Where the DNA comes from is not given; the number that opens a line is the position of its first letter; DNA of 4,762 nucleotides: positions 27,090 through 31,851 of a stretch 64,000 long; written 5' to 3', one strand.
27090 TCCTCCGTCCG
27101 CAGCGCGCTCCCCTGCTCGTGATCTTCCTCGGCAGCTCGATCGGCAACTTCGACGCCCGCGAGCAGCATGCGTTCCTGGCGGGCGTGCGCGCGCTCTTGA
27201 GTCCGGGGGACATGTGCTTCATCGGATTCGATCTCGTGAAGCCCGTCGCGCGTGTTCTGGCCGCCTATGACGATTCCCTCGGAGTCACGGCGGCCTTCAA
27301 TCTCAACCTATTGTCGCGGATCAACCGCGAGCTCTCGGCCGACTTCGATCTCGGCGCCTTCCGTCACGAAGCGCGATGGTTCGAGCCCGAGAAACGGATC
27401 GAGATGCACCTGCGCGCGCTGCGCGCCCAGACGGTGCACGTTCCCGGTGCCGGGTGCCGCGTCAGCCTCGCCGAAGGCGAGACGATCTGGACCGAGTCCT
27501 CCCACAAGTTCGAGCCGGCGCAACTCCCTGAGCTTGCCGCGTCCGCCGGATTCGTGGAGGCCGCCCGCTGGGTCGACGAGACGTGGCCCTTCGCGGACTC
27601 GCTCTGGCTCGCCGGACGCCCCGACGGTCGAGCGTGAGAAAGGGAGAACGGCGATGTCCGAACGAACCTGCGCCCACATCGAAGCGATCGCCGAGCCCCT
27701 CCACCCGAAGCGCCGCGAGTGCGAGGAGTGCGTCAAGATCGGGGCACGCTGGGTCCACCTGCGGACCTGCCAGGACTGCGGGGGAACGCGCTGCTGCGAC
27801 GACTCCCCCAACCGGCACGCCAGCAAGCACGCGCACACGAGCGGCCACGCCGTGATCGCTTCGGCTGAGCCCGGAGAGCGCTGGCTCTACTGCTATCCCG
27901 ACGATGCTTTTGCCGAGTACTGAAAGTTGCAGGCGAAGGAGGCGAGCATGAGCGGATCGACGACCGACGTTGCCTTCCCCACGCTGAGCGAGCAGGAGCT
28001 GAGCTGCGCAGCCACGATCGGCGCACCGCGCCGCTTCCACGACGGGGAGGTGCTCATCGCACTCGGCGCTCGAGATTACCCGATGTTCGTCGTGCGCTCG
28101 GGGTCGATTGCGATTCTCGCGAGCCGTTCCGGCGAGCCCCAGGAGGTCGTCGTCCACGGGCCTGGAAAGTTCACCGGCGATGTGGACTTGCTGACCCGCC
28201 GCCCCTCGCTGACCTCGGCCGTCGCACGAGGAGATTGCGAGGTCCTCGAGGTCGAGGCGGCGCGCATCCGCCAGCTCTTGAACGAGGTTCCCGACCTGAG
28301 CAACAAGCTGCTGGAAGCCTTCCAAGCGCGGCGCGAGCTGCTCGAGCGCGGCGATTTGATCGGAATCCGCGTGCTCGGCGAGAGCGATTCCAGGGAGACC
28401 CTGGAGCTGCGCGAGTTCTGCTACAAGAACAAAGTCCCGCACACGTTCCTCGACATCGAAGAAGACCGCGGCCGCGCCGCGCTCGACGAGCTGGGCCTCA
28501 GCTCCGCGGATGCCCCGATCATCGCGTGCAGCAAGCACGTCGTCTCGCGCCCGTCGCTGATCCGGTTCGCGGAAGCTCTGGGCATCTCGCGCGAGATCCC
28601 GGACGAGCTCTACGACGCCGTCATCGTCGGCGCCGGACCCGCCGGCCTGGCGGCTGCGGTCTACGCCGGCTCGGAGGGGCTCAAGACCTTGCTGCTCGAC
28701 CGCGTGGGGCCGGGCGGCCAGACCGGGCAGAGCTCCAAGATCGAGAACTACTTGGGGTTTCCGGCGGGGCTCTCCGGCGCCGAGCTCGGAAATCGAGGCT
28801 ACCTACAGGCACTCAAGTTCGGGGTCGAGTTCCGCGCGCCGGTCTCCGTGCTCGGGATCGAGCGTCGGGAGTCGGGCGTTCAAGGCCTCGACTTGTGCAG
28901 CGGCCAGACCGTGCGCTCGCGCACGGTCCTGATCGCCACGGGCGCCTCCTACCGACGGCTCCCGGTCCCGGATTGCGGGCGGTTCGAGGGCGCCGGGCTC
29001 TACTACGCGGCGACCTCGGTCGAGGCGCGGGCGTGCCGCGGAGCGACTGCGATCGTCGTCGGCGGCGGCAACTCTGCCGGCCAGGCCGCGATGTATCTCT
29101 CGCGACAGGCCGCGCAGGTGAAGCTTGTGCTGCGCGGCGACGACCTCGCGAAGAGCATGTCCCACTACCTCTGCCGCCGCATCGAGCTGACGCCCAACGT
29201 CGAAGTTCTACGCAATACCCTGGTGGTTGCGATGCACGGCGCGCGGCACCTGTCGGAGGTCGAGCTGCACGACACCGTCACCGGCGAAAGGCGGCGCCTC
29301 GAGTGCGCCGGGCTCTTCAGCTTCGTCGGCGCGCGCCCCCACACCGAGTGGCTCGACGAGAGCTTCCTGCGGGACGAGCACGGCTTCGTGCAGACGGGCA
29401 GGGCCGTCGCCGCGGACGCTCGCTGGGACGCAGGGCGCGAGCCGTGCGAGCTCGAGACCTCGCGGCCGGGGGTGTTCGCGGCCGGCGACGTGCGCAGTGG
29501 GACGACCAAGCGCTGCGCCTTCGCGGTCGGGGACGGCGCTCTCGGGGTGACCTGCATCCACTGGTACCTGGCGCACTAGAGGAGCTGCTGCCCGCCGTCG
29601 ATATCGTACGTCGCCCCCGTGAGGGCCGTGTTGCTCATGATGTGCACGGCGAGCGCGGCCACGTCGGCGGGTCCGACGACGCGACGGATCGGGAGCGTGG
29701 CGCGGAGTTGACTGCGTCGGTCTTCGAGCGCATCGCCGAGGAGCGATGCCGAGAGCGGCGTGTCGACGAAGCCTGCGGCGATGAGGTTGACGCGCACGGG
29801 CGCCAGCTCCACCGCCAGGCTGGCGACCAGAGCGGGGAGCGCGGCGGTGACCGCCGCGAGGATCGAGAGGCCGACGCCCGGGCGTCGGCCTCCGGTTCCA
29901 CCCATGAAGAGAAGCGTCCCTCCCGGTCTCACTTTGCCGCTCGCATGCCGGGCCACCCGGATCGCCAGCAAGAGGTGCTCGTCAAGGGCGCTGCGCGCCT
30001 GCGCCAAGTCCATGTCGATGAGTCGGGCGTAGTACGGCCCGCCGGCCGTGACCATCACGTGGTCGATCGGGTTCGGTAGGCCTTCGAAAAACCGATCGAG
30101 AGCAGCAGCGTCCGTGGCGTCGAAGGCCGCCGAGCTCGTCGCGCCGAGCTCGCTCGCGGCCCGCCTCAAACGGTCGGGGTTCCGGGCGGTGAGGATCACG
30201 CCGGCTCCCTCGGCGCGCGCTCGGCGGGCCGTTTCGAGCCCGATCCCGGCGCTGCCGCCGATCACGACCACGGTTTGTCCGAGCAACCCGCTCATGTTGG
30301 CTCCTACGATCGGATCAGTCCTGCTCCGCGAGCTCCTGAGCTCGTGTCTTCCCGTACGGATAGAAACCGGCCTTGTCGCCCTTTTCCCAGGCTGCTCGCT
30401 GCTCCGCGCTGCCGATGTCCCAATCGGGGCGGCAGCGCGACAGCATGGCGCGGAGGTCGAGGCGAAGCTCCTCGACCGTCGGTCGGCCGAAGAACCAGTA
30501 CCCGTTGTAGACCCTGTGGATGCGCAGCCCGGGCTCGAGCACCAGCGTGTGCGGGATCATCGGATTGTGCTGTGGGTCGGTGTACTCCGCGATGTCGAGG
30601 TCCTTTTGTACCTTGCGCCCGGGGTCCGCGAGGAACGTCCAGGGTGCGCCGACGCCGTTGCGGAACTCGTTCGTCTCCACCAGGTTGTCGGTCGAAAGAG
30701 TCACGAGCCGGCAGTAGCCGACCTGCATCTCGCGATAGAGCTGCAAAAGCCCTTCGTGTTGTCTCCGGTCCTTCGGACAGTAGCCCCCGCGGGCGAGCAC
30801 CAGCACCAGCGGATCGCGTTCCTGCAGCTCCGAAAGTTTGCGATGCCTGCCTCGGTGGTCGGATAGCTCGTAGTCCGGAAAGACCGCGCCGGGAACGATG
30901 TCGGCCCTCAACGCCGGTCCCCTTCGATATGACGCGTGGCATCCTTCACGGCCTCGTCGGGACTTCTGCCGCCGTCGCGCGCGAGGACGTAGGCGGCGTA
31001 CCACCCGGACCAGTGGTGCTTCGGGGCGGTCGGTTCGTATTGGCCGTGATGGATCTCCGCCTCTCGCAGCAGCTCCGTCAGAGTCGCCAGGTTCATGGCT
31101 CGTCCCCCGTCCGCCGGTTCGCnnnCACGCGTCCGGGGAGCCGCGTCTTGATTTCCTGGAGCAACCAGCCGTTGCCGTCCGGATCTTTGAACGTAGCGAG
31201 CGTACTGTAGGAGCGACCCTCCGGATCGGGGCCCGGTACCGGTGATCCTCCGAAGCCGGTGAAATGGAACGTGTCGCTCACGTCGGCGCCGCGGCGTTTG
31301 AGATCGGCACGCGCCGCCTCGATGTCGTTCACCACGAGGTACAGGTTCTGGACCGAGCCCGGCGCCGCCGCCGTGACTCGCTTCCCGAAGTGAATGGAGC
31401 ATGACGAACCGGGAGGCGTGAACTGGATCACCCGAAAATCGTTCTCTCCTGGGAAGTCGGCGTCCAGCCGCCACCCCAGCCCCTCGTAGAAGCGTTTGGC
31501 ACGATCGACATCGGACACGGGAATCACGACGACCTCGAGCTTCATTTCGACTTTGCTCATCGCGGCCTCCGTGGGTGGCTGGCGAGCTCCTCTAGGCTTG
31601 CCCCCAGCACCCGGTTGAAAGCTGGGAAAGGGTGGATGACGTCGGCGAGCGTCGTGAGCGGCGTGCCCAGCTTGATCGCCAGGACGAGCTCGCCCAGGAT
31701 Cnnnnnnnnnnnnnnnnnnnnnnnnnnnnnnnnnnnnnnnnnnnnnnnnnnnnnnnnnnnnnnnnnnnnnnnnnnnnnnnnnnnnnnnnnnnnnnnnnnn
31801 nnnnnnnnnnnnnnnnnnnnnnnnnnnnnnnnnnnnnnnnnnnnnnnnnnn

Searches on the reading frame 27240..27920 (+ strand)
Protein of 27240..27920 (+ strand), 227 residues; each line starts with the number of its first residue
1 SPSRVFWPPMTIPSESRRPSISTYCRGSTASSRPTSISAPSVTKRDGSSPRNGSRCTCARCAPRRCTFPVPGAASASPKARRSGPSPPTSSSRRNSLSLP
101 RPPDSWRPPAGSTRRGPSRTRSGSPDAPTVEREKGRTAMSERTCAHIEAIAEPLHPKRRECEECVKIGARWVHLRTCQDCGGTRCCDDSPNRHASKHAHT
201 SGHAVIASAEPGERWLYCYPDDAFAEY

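Call 43: search_protein_families(library=pfam, proteins=[window:27240-27920:+], max_evalue=0.001)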
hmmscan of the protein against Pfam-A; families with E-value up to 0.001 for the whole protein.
window:27240-27920:+ (227 aa): 1 family
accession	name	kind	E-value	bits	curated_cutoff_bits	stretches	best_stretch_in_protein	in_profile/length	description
PF02148.25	zf-UBP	-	1.3e-08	35.4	22.7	1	161-224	1-57/63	Zn-finger in ubiquitin-hydrolases and other protein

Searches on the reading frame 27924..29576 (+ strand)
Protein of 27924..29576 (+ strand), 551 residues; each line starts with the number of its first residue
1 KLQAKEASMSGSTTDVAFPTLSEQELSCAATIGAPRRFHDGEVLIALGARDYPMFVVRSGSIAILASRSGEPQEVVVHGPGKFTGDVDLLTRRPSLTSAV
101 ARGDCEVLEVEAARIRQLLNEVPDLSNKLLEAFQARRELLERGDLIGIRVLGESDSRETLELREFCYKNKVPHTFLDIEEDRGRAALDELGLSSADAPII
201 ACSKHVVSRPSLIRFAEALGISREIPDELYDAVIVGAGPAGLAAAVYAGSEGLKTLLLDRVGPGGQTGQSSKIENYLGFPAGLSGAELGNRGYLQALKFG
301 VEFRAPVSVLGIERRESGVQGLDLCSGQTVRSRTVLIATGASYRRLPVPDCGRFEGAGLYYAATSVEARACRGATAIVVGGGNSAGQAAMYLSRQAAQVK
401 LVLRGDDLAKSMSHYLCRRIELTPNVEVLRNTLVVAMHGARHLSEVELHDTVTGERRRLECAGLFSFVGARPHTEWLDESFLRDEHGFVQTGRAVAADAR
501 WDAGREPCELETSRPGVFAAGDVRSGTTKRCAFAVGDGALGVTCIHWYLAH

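Call 37: search_protein_families(library=pfam, proteins=[window:27924-29576:+], max_evalue=0.001)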
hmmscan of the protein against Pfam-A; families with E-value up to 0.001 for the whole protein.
window:27924-29576:+ (551 aa): 11 families
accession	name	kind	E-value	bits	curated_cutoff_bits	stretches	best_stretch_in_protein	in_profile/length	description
PF07992.20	Pyr_redox_2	-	4.4e-34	118.7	26.1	1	230-537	1-290/291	Pyridine nucleotide-disulphide oxidoreductase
PF13738.12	Pyr_redox_3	-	1.6e-15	57.6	30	1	304-481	99-279/305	Pyridine nucleotide-disulphide oxidoreductase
PF00027.35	cNMP_binding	-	5.4e-15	55.6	27.5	1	36-120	2-87/89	Cyclic nucleotide-binding domain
PF01266.30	DAO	-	2e-10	41.2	27.9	1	231-273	1-45/353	FAD dependent oxidoreductase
PF00070.33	Pyr_redox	-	2.1e-08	35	22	1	376-450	2-81/82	Pyridine nucleotide-disulphide oxidoreductase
PF03486.20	HI0933_like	-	2.6e-08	34.1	50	1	231-261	2-32/244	HI0933-like protein Rossmann domain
PF01134.28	GIDA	-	4.8e-07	29.6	22.1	0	231-261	1-29/391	Glucose inhibited division protein A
PF01946.23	Thi4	-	1.1e-06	28.5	26.2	1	231-268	19-58/235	Thi4 family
PF12831.13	FAD_oxidored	-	1.2e-06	28.5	27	1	231-262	1-32/416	FAD dependent oxidoreductase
PF13450.12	NAD_binding_8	-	9.7e-06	26.2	21.9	1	234-267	1-35/68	NAD(P)-binding Rossmann-like domain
PF00890.30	FAD_binding_2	-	8.6e-05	22.3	20.4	1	231-269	1-40/414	FAD binding domain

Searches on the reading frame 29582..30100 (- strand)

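Call 45: search_protein_families(library=pfam, proteins=[window:29582-30100:-], max_evalue=0.001)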
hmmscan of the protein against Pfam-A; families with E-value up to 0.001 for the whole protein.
window:29582-30100:- (173 aa): 3 families
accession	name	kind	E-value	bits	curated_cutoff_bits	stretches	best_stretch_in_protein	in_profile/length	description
PF13561.12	adh_short_C2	-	5.5e-21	75.7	27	1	12-170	72-234/236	Enoyl-(Acyl carrier protein) reductase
PF23441.1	SDR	-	8.9e-13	48.7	27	1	5-171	84-255/258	SDR-like rossmann domain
PF00106.31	adh_short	-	1.8e-06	28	26.6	1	11-120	77-190/195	short chain dehydrogenase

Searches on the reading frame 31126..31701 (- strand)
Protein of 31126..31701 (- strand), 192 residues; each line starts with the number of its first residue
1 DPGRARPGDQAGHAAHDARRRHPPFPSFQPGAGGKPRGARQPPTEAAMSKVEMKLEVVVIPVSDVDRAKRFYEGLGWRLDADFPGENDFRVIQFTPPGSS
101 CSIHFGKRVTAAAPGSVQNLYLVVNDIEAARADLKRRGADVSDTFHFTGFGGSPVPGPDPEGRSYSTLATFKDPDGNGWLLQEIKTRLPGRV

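Call 37: search_protein_families(library=pfam, proteins=[window:31126-31701:-], max_evalue=0.001)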
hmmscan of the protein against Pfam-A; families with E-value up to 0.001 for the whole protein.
window:31126-31701:- (192 aa): 3 families
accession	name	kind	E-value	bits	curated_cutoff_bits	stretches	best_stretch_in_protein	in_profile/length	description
PF00903.31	Glyoxalase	-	9.3e-12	45.8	20.6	1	55-179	2-119/121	Glyoxalase/Bleomycin resistance protein/Dioxygenase superfamily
PF22677.2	Ble-like_N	-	6.8e-09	35.8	24.5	1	58-84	5-33/41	Bleomycin resistance protein-like N-terminal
PF13669.12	Glyoxalase_4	-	0.00033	21.4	27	1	58-147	3-99/109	Glyoxalase/Bleomycin resistance protein/Dioxygenase superfamily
